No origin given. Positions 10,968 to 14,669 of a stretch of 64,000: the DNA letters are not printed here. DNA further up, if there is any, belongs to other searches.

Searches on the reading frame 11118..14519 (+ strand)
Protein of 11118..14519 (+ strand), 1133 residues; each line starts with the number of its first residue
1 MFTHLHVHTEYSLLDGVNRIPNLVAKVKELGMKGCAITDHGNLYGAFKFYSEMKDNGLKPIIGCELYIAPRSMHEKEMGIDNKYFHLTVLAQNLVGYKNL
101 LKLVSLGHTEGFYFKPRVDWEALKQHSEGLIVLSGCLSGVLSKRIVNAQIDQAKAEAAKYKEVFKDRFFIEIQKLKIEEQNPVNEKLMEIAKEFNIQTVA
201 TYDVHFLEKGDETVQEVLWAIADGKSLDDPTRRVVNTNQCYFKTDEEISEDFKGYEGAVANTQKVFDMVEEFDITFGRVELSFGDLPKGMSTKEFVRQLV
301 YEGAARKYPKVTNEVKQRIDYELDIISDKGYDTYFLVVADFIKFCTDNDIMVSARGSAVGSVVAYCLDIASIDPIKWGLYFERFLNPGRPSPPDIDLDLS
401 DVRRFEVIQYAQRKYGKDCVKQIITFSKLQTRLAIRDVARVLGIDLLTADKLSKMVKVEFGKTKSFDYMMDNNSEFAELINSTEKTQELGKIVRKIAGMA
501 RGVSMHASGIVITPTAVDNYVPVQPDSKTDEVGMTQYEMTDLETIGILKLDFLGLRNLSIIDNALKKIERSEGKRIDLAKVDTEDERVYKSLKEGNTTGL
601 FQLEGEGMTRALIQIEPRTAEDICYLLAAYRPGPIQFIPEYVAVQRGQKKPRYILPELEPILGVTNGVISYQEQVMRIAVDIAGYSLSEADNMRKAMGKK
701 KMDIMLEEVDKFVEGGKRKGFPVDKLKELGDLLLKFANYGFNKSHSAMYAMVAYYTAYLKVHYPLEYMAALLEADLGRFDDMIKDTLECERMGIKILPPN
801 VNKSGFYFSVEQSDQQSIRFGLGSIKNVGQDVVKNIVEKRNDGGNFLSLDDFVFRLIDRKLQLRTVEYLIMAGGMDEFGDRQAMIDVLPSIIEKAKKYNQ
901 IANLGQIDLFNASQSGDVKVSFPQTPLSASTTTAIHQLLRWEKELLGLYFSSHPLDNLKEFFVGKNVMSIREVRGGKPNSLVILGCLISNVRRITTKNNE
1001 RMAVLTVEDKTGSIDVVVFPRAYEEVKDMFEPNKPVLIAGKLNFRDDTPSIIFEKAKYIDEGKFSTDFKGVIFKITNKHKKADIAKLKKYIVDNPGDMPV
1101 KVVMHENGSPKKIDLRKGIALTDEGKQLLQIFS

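Call 15: search_protein_families(library=ncbifam, proteins=[window:11118-14519:+], max_evalue=0.001)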
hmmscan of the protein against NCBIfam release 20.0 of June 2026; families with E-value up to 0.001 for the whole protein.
window:11118-14519:+ (1133 aa): 13 families
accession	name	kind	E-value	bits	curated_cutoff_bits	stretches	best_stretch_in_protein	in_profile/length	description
NF005298.0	PRK06826.1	equivalog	0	1199.6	1260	1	2-1124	5-1134/1151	DNA polymerase III subunit alpha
NF004226.0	PRK05673.1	equivalog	0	1162.4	1002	1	2-1123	6-1126/1146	DNA polymerase III subunit alpha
TIGR00594.1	polc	superfamily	0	1105.1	434.35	1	2-1019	1-1022/1022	DNA polymerase III subunit alpha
NF005617.0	PRK07374.1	equivalog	1e-276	921.2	1653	1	2-1064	3-1085/1170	DNA polymerase III subunit alpha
NF005377.0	PRK06920.1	equivalog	4.5e-253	842.6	1806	1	2-1120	3-1084/1108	DNA polymerase III subunit alpha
NF004225.0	PRK05672.1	subfamily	3.1e-186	621.5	939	1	2-1057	6-1030/1047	error-prone DNA polymerase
NF005582.0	PRK07279.1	equivalog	8.8e-183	610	1279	1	1-1113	1-1006/1033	DNA polymerase III subunit alpha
NF005516.0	PRK07135.1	equivalog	3.1e-181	604.9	1084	2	262-1029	196-947/974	DNA polymerase III DnaE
NF007079.0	PRK09532.1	equivalog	6.6e-177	590.4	1525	1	2-744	3-779/876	DNA polymerase III subunit alpha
NF004550.0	PRK05898.1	equivalog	9.9e-171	570.1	1182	2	192-910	131-842/971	DNA polymerase III subunit alpha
NF005616.0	PRK07373.1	equivalog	3.2e-77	260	646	1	737-1105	34-407/449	DNA polymerase III subunit alpha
NF001688.0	PRK00448.1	equivalog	1.6e-63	214.9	873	3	81-375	611-913/1445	PolC-type DNA polymerase III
TIGR01405.1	polC_Gram_pos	equivalog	2.8e-56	190.9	1043.45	3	82-375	378-678/1211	DNA polymerase III subunit alpha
